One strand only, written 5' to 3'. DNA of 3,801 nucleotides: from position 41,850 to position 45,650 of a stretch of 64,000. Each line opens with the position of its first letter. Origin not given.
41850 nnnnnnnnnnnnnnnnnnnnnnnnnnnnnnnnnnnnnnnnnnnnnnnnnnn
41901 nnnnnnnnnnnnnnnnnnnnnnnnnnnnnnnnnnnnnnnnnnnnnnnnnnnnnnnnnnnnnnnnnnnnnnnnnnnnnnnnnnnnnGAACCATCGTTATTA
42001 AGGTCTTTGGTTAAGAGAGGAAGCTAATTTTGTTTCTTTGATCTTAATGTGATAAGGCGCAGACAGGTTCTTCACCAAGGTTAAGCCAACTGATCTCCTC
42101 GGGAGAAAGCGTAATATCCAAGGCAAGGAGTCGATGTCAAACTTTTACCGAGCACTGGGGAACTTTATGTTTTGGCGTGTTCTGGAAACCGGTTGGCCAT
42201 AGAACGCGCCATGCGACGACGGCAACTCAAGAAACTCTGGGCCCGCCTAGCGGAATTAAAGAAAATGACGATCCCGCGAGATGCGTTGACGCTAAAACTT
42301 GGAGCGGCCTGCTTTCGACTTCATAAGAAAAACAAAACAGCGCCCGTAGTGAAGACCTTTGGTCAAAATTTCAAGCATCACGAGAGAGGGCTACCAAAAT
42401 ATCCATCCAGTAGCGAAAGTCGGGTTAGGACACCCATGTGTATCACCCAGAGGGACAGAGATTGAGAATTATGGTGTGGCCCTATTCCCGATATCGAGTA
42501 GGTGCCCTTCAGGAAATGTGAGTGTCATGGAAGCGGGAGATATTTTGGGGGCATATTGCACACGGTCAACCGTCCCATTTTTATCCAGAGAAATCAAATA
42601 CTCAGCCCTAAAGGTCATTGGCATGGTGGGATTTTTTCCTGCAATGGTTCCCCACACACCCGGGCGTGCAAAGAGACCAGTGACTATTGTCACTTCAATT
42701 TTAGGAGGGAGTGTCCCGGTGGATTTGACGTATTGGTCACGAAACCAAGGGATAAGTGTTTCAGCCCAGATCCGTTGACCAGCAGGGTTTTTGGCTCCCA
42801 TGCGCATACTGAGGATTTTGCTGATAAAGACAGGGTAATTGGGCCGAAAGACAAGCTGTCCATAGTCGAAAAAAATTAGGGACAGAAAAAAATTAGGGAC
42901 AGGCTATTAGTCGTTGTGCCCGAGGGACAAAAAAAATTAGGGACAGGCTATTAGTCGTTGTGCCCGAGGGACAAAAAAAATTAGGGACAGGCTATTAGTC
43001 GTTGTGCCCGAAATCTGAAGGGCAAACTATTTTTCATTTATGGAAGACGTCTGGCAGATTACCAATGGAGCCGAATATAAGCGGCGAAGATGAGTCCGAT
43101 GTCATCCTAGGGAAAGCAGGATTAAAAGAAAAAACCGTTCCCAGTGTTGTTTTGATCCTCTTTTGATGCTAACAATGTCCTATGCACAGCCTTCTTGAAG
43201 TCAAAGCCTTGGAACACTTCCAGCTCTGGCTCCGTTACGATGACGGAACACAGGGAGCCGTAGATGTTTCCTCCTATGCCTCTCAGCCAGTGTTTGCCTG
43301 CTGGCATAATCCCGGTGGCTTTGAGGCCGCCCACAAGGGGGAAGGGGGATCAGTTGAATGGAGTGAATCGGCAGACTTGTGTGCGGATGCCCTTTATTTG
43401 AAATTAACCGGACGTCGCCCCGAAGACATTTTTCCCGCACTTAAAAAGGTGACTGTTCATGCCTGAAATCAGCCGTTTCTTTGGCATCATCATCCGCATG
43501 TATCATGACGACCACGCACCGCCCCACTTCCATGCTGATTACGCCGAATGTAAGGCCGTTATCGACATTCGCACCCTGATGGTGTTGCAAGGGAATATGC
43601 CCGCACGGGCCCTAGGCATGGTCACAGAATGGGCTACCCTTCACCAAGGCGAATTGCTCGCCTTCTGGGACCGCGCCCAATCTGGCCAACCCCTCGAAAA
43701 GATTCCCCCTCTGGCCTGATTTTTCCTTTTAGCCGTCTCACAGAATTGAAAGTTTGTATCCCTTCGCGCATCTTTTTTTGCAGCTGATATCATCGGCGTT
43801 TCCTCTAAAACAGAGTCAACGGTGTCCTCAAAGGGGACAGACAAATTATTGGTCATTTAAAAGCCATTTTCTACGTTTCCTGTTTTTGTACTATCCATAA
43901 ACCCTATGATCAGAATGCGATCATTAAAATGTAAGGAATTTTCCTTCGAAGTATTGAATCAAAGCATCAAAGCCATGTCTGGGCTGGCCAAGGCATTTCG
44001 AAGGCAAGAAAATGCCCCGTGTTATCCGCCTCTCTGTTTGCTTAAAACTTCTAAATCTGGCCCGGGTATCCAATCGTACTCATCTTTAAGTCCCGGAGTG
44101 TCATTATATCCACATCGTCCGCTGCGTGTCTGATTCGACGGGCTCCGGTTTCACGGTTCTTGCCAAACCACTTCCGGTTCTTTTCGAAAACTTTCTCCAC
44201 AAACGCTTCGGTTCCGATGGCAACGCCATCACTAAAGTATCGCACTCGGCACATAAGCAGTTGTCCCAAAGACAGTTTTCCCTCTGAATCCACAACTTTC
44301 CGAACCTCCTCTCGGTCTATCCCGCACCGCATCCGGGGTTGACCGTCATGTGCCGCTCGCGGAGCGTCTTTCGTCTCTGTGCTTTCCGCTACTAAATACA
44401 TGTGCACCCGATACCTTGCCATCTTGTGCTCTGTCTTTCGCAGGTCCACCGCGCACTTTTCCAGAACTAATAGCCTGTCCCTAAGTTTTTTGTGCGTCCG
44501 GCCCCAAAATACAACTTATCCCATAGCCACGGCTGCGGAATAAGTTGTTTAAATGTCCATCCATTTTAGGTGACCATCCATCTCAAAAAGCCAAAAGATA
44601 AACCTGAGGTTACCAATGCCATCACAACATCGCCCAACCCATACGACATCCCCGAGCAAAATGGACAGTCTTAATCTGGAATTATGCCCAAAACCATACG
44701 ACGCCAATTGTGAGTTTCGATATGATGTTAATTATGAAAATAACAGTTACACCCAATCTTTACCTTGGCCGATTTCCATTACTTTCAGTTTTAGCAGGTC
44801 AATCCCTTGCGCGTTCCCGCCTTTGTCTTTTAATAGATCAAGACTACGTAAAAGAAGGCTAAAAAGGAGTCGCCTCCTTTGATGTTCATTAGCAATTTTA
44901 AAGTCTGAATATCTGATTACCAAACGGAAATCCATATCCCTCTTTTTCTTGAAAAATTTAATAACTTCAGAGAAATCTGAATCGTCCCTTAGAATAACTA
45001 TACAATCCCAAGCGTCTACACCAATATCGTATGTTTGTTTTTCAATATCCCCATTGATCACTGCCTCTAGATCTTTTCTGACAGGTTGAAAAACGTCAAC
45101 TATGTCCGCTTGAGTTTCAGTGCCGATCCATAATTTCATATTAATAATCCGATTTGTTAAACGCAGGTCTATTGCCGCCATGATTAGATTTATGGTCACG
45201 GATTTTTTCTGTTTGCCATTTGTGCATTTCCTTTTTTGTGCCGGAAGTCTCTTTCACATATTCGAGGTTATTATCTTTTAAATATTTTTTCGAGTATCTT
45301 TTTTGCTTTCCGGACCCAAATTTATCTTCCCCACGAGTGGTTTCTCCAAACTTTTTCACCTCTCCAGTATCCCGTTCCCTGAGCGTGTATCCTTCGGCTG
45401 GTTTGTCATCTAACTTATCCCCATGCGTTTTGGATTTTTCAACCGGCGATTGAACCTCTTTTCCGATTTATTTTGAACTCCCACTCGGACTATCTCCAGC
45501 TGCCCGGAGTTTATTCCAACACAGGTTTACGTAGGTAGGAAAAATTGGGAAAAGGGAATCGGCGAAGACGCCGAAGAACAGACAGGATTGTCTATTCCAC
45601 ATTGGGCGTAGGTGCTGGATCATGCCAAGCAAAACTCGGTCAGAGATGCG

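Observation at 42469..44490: REP-like repeat array and inverted partner bracketing a DUF2442/DUF4160 pair and a gutted COG1943 transposase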

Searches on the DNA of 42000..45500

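Call 28: search_rna_families(source=window, start=42000, end=45500, threshold=evalue, max_evalue=5)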
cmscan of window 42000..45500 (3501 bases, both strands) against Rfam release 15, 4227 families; matches with E-value up to 5: 4.
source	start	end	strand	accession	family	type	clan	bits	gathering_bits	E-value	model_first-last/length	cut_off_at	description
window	44102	44246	-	RF01500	Afu_198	Gene; snRNA; snoRNA; CD-box;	-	21.6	40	0.42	1-149/149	no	A. fumigatus snoRNA Afu_198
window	42540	42639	+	RF00513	Trp_leader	Cis-reg; leader;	-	17.6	41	4.6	1-100/100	no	Tryptophan operon leader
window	44415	44493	-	RF02248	Six3os1_3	Gene; lncRNA;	-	16.9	40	0.33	1-75/75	no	Six3os1 conserved region 3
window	45077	45185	-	RF00114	S15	Cis-reg; leader;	CL00121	15.3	39.5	3.2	1-117/117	no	Ribosomal S15 leader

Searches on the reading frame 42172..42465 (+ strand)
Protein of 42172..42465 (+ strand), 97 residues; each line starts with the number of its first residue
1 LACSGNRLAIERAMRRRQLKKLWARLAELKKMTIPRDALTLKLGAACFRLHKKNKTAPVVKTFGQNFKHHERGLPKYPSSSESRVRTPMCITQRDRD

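Call 8: search_protein_families(library=pfam, proteins=[window:42172-42465:+], max_evalue=1)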
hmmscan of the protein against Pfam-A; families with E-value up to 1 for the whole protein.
window:42172-42465:+ (97 aa): 1 family
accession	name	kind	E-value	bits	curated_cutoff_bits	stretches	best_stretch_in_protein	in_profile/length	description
PF11819.13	CUPID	-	0.056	13.9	22.4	1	15-78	39-102/136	Cytohesin Ubiquitin Protein Inducing Domain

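Call 9: search_protein_families(library=ncbifam, proteins=[window:42172-42465:+], max_evalue=1)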
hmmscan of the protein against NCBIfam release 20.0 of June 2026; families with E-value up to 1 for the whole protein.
window:42172-42465:+ (97 aa): 1 family
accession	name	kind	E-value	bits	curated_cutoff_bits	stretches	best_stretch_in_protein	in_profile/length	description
NF003708.0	PRK05325.1-3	equivalog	0.0093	14.9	466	1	6-73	175-241/423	hypothetical protein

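Call 81: find_homologous_proteins(query=window:42172-42465:+, max_evalue=0.01)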
Query window:42172-42465:+ (97 aa): 17 proteins with E <= 0.01 among 23 candidates.
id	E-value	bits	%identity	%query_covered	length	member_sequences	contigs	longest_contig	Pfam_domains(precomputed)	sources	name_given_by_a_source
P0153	1.5e-8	52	74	47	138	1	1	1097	-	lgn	-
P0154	5.5e-8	50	70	47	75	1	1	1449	-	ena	-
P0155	1.4e-7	49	70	47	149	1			-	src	-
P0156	1.5e-7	49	70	47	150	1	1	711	-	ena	-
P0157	2.6e-7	48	67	47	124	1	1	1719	-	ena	-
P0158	2.9e-7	48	67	47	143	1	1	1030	-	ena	-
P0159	4.2e-7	48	70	47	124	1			-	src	-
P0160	2.9e-6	45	59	56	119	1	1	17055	-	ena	-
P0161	1.6e-5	43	70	47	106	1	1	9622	-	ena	-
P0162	2.8e-5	42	72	44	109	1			-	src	-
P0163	2.6e-4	39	79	34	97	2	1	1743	-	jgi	jgi:hypothetical protein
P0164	1.0e-3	37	76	34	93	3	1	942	-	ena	-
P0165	1.2e-3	36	73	34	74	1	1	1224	-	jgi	jgi:hypothetical protein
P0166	1.8e-3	36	76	34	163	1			-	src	-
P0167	1.9e-3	36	76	34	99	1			-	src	-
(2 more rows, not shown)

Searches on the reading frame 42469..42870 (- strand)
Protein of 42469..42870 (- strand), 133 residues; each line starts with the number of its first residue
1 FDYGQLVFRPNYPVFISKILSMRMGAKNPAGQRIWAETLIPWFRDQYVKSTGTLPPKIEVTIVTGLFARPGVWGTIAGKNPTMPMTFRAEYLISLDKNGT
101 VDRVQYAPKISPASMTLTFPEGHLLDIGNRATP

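Call 8: search_protein_families(library=pfam, proteins=[window:42469-42870:-], max_evalue=1)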
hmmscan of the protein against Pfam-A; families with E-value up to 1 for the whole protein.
window:42469-42870:- (133 aa): 0 families

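Call 9: search_protein_families(library=ncbifam, proteins=[window:42469-42870:-], max_evalue=1)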
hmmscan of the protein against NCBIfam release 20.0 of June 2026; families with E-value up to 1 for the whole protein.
window:42469-42870:- (133 aa): 0 families

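Call 57: find_homologous_proteins(query=window:42469-42870:-, max_evalue=0.001)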
Query window:42469-42870:- (133 aa): 1 proteins with E <= 0.001 among 6 candidates.
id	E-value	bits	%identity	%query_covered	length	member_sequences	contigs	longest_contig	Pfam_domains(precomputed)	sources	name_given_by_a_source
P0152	4.2e-69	249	99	84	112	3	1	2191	-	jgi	-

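Call 58: find_encoding_contigs(protein=P0152, flank=5000)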
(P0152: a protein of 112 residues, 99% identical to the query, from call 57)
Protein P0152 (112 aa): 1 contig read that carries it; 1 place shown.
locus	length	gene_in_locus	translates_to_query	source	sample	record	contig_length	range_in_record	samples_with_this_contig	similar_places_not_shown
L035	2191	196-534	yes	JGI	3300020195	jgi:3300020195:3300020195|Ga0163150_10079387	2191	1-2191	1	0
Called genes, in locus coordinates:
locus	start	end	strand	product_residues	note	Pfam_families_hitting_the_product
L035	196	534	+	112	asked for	-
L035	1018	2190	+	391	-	?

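Call 84: search_protein_families(library=padloc, proteins=[window:42469-42807:-], max_evalue=0.01)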
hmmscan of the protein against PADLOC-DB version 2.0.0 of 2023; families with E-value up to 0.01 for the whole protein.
window:42469-42807:- (112 aa): 0 families

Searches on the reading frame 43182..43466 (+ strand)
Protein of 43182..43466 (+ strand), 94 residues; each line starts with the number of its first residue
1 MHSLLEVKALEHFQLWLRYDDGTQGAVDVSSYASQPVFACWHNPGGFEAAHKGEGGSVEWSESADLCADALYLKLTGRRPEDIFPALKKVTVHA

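Call 8: search_protein_families(library=pfam, proteins=[window:43182-43466:+], max_evalue=1)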
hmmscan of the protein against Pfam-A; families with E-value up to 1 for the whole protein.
window:43182-43466:+ (94 aa): 1 family
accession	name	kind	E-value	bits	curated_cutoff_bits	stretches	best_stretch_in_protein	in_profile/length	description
PF10387.14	DUF2442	-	3.4e-09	37.2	23.9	1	6-73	3-68/72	Protein of unknown function (DUF2442)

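Call 9: search_protein_families(library=ncbifam, proteins=[window:43182-43466:+], max_evalue=1)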
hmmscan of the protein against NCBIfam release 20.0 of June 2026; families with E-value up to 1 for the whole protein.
window:43182-43466:+ (94 aa): 1 family
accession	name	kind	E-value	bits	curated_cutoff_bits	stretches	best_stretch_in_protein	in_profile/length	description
NF048016.1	antoxin_DhiA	equivalog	3.3e-07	30.9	200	1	1-71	1-67/160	type II toxin-antitoxin system antitoxin DhiA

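Call 84: search_protein_families(library=padloc, proteins=[window:43182-43466:+], max_evalue=0.01)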
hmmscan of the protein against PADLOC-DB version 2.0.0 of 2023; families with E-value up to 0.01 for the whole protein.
window:43182-43466:+ (94 aa): 0 families

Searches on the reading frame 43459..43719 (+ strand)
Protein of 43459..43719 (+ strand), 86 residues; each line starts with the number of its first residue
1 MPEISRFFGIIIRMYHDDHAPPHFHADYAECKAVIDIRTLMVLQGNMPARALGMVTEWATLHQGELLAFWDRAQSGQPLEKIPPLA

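Call 8: search_protein_families(library=pfam, proteins=[window:43459-43719:+], max_evalue=1)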
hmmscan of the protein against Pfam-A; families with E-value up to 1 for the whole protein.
window:43459-43719:+ (86 aa): 1 family
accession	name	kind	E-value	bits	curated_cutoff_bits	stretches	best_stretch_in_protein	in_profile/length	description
PF13711.11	DUF4160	-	1.2e-20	73.9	23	1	9-70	1-64/65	Domain of unknown function (DUF4160)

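Call 9: search_protein_families(library=ncbifam, proteins=[window:43459-43719:+], max_evalue=1)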
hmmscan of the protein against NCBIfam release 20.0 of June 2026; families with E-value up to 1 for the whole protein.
window:43459-43719:+ (86 aa): 1 family
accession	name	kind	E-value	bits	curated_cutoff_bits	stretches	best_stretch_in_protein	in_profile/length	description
NF048015.1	toxin_DhiT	equivalog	1.3e-22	80.2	100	1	1-79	1-82/84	type II toxin-antitoxin system toxin DhiT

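Call 55: find_encoding_contigs(protein=window:43459-43719:+, flank=6000, max_places=8)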
Protein window:43459-43719:+ (86 aa): no gene with exactly this product is on record in the collection.

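Call 84: search_protein_families(library=padloc, proteins=[window:43459-43719:+], max_evalue=0.01)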
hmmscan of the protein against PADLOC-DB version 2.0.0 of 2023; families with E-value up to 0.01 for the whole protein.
window:43459-43719:+ (86 aa): 0 families
